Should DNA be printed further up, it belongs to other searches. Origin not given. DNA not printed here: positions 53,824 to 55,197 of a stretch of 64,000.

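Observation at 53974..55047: Radical SAM/SPASM enzyme with no evident precursor peptide, wedged between a FISUMP lipoprotein and an array of T9SS lectin cargo genes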

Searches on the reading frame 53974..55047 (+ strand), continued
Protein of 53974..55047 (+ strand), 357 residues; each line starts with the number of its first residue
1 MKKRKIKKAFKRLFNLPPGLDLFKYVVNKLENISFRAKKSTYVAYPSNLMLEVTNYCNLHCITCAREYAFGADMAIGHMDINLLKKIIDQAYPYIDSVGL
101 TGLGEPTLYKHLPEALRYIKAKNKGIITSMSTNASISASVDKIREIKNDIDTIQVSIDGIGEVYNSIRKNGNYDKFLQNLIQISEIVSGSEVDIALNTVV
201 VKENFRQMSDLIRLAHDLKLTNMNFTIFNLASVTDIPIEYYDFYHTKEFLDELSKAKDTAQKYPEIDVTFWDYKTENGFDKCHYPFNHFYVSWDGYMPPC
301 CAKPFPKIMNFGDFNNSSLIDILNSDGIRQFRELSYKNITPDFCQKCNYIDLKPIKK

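Call 24: find_encoding_contigs(protein=P0014, flank=8000, max_places=2)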
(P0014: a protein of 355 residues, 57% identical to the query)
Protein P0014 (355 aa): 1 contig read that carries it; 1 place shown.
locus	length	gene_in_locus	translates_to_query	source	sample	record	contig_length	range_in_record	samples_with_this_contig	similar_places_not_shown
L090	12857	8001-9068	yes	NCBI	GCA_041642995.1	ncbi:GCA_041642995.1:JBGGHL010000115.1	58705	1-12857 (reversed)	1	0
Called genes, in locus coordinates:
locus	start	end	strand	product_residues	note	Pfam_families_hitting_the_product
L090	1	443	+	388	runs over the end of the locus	-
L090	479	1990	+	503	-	PF02310:B12-binding, PF04055:Radical_SAM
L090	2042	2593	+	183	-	PF13489:Methyltransf_23, PF08241:Methyltransf_11 (weak)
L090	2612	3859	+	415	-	PF00534:Glycos_transf_1, PF13692:Glyco_trans_1_4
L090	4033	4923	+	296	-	PF01073:3Beta_HSD, PF01370:Epimerase, PF02719:Polysacc_synt_2 (weak), PF04321:RmlD_sub_bind, PF16363:GDP_Man_Dehyd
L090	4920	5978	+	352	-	PF13524:Glyco_trans_1_2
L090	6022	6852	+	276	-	PF13578:Methyltransf_24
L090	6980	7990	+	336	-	PF01757:Acyl_transf_3 (weak)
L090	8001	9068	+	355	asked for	PF04055:Radical_SAM, PF13186:SPASM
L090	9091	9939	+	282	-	PF13641:Glyco_tranf_2_3, PF00535:Glycos_transf_2, PF10111:Glyco_tranf_2_2 (weak)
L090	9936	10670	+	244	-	PF00535:Glycos_transf_2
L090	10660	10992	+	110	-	PF10066:DUF2304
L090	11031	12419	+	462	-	PF02310:B12-binding, PF04055:Radical_SAM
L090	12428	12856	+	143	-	?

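Call 25: find_encoding_contigs(protein=P0017, flank=8000, max_places=2)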
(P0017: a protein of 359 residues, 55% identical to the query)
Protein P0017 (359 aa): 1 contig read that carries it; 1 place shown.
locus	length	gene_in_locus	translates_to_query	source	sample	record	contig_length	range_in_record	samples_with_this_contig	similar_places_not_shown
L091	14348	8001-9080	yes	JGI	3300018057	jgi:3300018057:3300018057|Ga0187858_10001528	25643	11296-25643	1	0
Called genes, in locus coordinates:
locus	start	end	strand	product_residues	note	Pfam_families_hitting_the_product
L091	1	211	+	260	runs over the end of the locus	PF00106:adh_short, PF08659:KR, PF13561:adh_short_C2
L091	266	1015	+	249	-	PF00106:adh_short, PF08659:KR, PF13561:adh_short_C2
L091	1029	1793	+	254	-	PF02348:CTP_transf_3, PF12804:NTP_transf_3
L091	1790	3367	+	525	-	-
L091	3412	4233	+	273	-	PF02353:CMAS, PF13489:Methyltransf_23, PF13847:Methyltransf_31 (weak), PF08241:Methyltransf_11, PF08242:Methyltransf_12, PF13649:Methyltransf_25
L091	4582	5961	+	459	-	PF02310:B12-binding, PF04055:Radical_SAM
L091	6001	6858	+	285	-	PF13578:Methyltransf_24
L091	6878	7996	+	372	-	PF07786:HGSNAT_cat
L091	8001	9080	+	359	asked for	PF04055:Radical_SAM, PF13186:SPASM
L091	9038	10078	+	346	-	PF00535:Glycos_transf_2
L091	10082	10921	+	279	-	PF13641:Glyco_tranf_2_3, PF00535:Glycos_transf_2, PF10111:Glyco_tranf_2_2 (weak)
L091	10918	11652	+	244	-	PF00535:Glycos_transf_2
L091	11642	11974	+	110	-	PF10066:DUF2304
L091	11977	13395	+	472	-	PF02310:B12-binding, PF04055:Radical_SAM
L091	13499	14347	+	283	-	?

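Call 26: find_encoding_contigs(protein=P0040, flank=8000, max_places=2)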
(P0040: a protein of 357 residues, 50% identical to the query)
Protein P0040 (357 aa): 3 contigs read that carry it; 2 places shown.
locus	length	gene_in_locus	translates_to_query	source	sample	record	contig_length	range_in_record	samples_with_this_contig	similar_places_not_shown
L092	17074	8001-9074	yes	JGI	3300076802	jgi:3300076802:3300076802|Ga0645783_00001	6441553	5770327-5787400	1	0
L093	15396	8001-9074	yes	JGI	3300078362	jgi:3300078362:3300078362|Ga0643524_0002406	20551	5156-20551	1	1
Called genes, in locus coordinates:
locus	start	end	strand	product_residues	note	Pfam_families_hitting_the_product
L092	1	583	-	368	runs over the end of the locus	PF17996:CE2_N, PF00657:Lipase_GDSL (faint), PF13472:Lipase_GDSL_2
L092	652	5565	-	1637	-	-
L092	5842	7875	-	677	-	PF13231:PMT_2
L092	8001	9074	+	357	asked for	PF04055:Radical_SAM, PF13186:SPASM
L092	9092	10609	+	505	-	-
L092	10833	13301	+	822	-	PF00501:AMP-binding, PF23562:AMP-binding_C_3, PF00550:PP-binding (weak), PF01553:Acyltransferase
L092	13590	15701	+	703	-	PF22673:MCP-like_PDC_1, PF00672:HAMP, PF00015:MCPsignal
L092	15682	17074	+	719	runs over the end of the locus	PF02743:dCache_1, PF22673:MCP-like_PDC_1 (weak), PF00672:HAMP, PF00015:MCPsignal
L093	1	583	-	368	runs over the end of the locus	PF17996:CE2_N, PF00657:Lipase_GDSL (faint), PF13472:Lipase_GDSL_2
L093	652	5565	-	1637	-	-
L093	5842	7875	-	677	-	PF13231:PMT_2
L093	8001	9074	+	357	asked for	PF04055:Radical_SAM, PF13186:SPASM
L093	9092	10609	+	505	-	-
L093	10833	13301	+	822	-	PF00501:AMP-binding, PF23562:AMP-binding_C_3, PF00550:PP-binding (weak), PF01553:Acyltransferase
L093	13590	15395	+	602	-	?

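Call 27: predict_structure(alignment_id=A1)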
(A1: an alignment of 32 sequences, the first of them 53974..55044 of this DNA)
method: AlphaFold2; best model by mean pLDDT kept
length: 357 residues; sequences in the alignment: 32
mean_pLDDT: 87.7   pTM: 0.88
mean pLDDT of the five models: 87.7, 86.9, 86.8, 86.7, 81.2
residues with pLDDT >= 90: 208; 70-90: 115; 50-70: 34; < 50: 0
segments of 3 or more residues with pLDDT < 50: none
pLDDT, mean of each block of 10 residues (from residue 1): 75 92 97 94 94 87 70 82 98 96 86 98 96 85 95 94 92 94 93 92 94 96 82 66 88 96 93 79 79 87 61 93 93 88 71 75
secondary structure, 60 per line:
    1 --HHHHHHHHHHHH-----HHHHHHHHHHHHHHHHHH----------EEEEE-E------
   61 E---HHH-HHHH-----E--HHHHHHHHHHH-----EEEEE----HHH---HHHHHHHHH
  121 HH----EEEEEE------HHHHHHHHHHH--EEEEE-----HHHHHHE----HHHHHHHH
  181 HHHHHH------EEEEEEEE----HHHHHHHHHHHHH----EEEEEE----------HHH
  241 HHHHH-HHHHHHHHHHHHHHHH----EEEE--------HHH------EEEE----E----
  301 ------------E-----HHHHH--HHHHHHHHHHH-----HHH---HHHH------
elements in order: H3-14 H20-37 E48-52 H69-72 H81-91 E97-101 H112-122 E127-132 H139-149 E152-156 H162-167 H173-186 E193-200 H205-217 E222-227 H238-245 H247-262 E267-270 E288-291 H319-323 H326-336 H348-351

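Call 31: fold_search(model_id=the predicted structure, library=pdb)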
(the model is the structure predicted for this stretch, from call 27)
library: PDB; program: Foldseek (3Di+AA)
matches with E <= 10: 1718; with E <= 0.001: 168
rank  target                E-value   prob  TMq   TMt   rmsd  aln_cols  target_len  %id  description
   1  8hzv_D                8.1e-13  1.00  0.63  0.49   4.4       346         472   14  The crystal structure of a Radical SAM Enzyme DesII (released 2024-07-10)
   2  8hzv_B                1.2e-12  1.00  0.61  0.47   6.1       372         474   14  The crystal structure of a Radical SAM Enzyme DesII (released 2024-07-10)
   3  8hzv_C                1.6e-12  1.00  0.63  0.49   6.4       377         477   14  The crystal structure of a Radical SAM Enzyme DesII (released 2024-07-10)
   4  8hzy_A                1.9e-12  1.00  0.60  0.48   5.6       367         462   15  The crystal structure of a Radical SAM Enzyme DesII (released 2024-07-10)
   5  8hzv_A                2.4e-12  1.00  0.63  0.48   5.4       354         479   15  The crystal structure of a Radical SAM Enzyme DesII (released 2024-07-10)
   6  5v1s_B                2.7e-12  1.00  0.63  0.54   6.0       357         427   16  Crystal structure of Streptococcus suis SuiB bound to S-adenosylmethionine (released 2017-08-30)
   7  5v1q_B                3.8e-12  1.00  0.65  0.54   6.1       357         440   17  Crystal structure of Streptococcus suis SuiB (released 2017-08-30)
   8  5v1s_A                4.0e-12  1.00  0.67  0.57   5.9       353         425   17  Crystal structure of Streptococcus suis SuiB bound to S-adenosylmethionine (released 2017-08-30)
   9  5v1q_A                6.5e-12  1.00  0.63  0.54   6.2       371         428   16  Crystal structure of Streptococcus suis SuiB (released 2017-08-30)
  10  5v1t_A                1.1e-11  1.00  0.63  0.52   6.4       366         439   16  Crystal structure of Streptococcus suis SuiB bound to precursor peptide SuiA (released 2017-08-30)
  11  5why_B                2.2e-11  1.00  0.58  0.50  12.0       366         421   18  Structural Insights into Thioether Bond Formation in the Biosynthesis of Sactipeptides (released 2017-07-26)
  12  6efn                  2.4e-11  1.00  0.59  0.55   6.5       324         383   15  Structure of a RiPP maturase, SkfB (released 2018-10-24)
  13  4k37_B                4.3e-10  1.00  0.60  0.59   5.8       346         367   16  Native anSMEcpe with bound AdoMet (released 2013-05-08)
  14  4k37_A                1.0e-09  1.00  0.60  0.59   6.1       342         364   18  Native anSMEcpe with bound AdoMet (released 2013-05-08)
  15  9dfn                  2.9e-09  1.00  0.56  0.69   7.2       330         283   16  X-ray crystal structure of the second viperin-like enzyme from Trichoderma virens with bound CTP and SAM (released 2025-02-19)
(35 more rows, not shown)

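Call 40: find_encoding_contigs(protein=P0011, flank=8000, max_places=1)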
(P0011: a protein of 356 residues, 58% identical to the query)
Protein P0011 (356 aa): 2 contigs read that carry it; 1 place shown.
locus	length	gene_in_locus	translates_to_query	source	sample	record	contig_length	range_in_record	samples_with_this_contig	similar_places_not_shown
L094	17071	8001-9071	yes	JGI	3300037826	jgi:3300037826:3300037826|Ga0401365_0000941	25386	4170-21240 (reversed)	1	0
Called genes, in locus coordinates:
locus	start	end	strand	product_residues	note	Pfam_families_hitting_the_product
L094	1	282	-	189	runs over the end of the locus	PF19573:DUF6089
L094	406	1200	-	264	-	PF19573:DUF6089 (weak)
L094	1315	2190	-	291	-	PF01513:NAD_kinase, PF20143:NAD_kinase_C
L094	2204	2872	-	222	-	PF00571:CBS (faint)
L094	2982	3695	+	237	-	PF03740:PdxJ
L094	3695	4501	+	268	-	PF00756:Esterase (weak), PF07819:PGAP1 (faint), PF00561:Abhydrolase_1, PF12146:Hydrolase_4, PF12697:Abhydrolase_6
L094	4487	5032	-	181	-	-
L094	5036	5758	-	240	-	PF10108:DNA_pol_B_exo2, PF13482:RNase_H_2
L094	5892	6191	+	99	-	PF07876:Dabb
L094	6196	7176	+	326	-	PF20511:PMI_typeI_cat, PF21621:MPI_cupin_dom (weak)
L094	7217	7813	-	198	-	PF14127:DUF4294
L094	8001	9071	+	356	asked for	PF04055:Radical_SAM, PF13186:SPASM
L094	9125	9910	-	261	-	-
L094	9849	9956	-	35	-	-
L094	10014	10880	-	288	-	PF00294:PfkB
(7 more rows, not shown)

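Call 41: find_encoding_contigs(protein=P0013, flank=8000, max_places=1)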
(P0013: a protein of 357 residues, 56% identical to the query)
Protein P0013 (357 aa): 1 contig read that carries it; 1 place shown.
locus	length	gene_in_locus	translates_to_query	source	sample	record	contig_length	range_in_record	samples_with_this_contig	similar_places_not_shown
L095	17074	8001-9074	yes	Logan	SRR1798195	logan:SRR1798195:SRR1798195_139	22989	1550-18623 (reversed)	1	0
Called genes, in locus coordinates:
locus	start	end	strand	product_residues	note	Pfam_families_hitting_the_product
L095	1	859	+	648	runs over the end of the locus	-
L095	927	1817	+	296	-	PF01073:3Beta_HSD, PF01370:Epimerase, PF02719:Polysacc_synt_2, PF04321:RmlD_sub_bind, PF13460:NAD_binding_10, PF16363:GDP_Man_Dehyd, PF07993:NAD_binding_4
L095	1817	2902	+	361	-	PF13524:Glyco_trans_1_2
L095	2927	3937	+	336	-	PF13489:Methyltransf_23, PF08241:Methyltransf_11 (weak)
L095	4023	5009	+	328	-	PF01041:DegT_DnrJ_EryC1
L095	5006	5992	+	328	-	PF13480:Acetyltransf_6 (weak), PF02388:FemAB (weak)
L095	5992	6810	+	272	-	PF01522:Polysacc_deac_1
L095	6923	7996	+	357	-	-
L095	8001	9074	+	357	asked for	PF04055:Radical_SAM, PF13186:SPASM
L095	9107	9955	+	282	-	PF13641:Glyco_tranf_2_3, PF00535:Glycos_transf_2, PF10111:Glyco_tranf_2_2 (weak)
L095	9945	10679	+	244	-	PF00535:Glycos_transf_2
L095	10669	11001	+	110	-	PF10066:DUF2304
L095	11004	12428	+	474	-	PF02310:B12-binding, PF04055:Radical_SAM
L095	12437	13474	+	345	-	PF00535:Glycos_transf_2, PF10111:Glyco_tranf_2_2 (weak), PF13641:Glyco_tranf_2_3, PF13632:Glyco_trans_2_3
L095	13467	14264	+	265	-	PF02698:DUF218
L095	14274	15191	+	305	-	PF01507:PAPS_reduct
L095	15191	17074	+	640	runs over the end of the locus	PF00009:GTP_EFTU, PF01926:MMR_HSR1 (faint), PF13238:AAA_18 (faint), PF03144:GTP_EFTU_D2 (faint), PF22594:GTP-eEF1A_C, PF01583:APS_kinase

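Call 42: find_encoding_contigs(protein=P0021, flank=8000, max_places=1)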
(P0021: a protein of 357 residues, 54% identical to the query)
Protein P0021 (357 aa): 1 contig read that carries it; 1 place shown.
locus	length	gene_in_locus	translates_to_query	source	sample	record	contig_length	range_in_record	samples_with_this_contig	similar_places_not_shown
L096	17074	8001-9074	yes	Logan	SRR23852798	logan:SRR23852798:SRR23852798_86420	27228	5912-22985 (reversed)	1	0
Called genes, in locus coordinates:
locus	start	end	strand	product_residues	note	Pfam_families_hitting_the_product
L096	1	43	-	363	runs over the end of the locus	PF17996:CE2_N, PF13472:Lipase_GDSL_2 (weak)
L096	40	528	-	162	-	PF00075:RNase_H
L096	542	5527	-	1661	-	-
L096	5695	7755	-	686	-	-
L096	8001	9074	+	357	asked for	PF04055:Radical_SAM, PF13186:SPASM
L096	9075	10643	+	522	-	-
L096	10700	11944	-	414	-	PF11335:DUF3137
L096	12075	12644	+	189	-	PF04011:LemA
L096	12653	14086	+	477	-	PF00232:Glyco_hydro_1, PF00150:Cellulase (faint)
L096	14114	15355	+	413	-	PF01553:Acyltransferase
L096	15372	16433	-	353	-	PF14938:SNAP (faint), PF13176:TPR_7 (faint), PF13374:TPR_10 (faint), PF00515:TPR_1 (faint), PF07719:TPR_2 (faint), PF13181:TPR_8 (faint), PF18768:RNPP_C, PF13424:TPR_12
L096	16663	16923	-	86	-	-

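Call 43: search_protein_families(library=pfam, proteins=[L092:9092-10609:+, L096:9075-10643:+, L092:5842-7875:-, L096:5695-7755:-, L095:6923-7996:+, L006:6893-7996:+, L095:9945-10679:+, L095:10669-11001:+, L095:11004-12428:+, L095:9107-9955:+], max_evalue=0.1)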
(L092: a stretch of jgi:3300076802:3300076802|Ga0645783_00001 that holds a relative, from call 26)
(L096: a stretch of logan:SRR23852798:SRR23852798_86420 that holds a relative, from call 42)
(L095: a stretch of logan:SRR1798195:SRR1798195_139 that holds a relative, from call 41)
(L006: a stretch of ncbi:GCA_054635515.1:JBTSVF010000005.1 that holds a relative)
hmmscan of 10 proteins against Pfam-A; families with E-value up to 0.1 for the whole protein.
L092:9092-10609:+ (505 aa): 0 families

L096:9075-10643:+ (522 aa): 0 families

L092:5842-7875:- (677 aa): 1 family
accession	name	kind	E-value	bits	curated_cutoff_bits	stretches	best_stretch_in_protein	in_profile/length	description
PF13231.12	PMT_2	-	3.4e-07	31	26.1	1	93-247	4-158/160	Dolichyl-phosphate-mannose-protein mannosyltransferase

L096:5695-7755:- (686 aa): 1 family
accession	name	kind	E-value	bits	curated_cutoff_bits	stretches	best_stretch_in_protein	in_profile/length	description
PF02018.23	CBM_4_9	-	0.061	14.1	25.9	0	541-665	6-131/136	Carbohydrate binding domain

L095:6923-7996:+ (357 aa): 1 family
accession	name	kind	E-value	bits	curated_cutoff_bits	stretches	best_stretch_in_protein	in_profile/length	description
PF01757.29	Acyl_transf_3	-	0.0012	18.4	31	1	14-327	2-320/326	Acyltransferase domain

L006:6893-7996:+ (367 aa): 1 family
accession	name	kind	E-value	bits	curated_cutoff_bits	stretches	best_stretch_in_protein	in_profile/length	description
PF10129.15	OpgC_C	-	0.0084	15.5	21.4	1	28-119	5-89/358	OpgC protein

L095:9945-10679:+ (244 aa): 2 families
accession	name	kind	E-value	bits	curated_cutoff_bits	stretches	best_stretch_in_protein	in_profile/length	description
PF00535.33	Glycos_transf_2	-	3.4e-22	79.6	23.3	1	10-169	2-165/168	Glycosyl transferase family 2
PF13641.12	Glyco_tranf_2_3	-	0.0042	17.6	27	1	8-212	3-217/230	Glycosyltransferase like family 2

L095:10669-11001:+ (110 aa): 2 families
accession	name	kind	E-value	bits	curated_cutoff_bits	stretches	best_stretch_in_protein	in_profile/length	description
PF10066.14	DUF2304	-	7.8e-21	74.8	25.5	1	6-108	3-105/106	Uncharacterized conserved protein (DUF2304)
PF06305.16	LapA_dom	-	0.031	14.6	28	1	66-104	22-57/64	Lipopolysaccharide assembly protein A domain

L095:11004-12428:+ (474 aa): 3 families
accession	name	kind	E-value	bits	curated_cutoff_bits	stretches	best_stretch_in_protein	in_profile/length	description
PF04055.27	Radical_SAM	-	6.7e-24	85.4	29.5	1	208-365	2-162/166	Radical SAM superfamily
PF02310.24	B12-binding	-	5.1e-22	78.4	32.1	1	26-138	11-121/121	B12 binding domain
PF19864.5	Radical_SAM_N2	-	0.028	14.3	29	1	101-141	88-125/151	Radical SAM proteins, N-terminal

L095:9107-9955:+ (282 aa): 3 families
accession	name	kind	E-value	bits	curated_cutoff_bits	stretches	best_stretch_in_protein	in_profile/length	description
PF00535.33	Glycos_transf_2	-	6.7e-25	88.4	23.3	1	13-177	1-161/168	Glycosyl transferase family 2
PF13641.12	Glyco_tranf_2_3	-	5.7e-10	40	27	1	11-170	2-132/230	Glycosyltransferase like family 2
PF10111.15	Glyco_tranf_2_2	-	1.1e-05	25.5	27.3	1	13-131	1-122/276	Glycosyltransferase like family 2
